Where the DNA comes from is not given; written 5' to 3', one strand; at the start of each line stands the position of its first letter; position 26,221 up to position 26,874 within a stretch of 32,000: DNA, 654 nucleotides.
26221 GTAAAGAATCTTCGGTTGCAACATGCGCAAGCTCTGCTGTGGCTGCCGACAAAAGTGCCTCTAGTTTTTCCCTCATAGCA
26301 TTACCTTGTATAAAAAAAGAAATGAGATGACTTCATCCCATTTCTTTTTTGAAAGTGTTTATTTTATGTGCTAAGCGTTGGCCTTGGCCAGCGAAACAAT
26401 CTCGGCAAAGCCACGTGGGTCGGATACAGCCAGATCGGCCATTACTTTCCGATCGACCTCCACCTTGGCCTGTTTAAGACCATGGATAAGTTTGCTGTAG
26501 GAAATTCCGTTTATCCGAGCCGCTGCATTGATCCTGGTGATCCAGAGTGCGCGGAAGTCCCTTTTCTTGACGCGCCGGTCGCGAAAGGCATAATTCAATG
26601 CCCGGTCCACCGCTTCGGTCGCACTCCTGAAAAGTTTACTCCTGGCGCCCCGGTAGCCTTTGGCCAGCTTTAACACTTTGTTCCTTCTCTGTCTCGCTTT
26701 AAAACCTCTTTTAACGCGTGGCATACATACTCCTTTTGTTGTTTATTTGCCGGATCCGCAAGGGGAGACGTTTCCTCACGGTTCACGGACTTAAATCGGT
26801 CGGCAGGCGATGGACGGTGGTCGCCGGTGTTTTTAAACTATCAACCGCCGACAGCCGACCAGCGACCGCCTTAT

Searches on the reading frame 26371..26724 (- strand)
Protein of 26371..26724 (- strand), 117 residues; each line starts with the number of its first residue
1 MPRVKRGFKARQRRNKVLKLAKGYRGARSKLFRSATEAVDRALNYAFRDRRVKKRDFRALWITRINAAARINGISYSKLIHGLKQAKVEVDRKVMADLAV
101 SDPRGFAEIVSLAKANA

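Call 7: search_protein_families(library=ncbifam, proteins=[window:26371-26724:-], max_evalue=0.001)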
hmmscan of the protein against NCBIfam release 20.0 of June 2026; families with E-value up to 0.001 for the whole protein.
window:26371-26724:- (117 aa): 3 families
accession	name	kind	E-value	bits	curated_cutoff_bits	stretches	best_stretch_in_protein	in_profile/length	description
TIGR01032.1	rplT_bact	equivalog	1.4e-46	157.5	65.65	1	1-114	1-114/114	50S ribosomal protein L20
NF011109.0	PRK14537.1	equivalog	2.4e-42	145.2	187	1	11-115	11-115/232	50S ribosomal protein L20/unknown domain fusion protein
NF051450.1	50S_L20_sunset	exception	5.3e-39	134.7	375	1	1-115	1-115/219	50S ribosomal protein L20, sunset domain variant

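Call 8: search_protein_families(library=pfam, proteins=[window:26371-26724:-], max_evalue=0.001)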
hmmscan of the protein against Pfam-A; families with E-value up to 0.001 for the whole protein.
window:26371-26724:- (117 aa): 1 family
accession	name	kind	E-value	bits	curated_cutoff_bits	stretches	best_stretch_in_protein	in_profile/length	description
PF00453.23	Ribosomal_L20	-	8.7e-47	158.1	30.8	1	3-109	1-107/107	Ribosomal protein L20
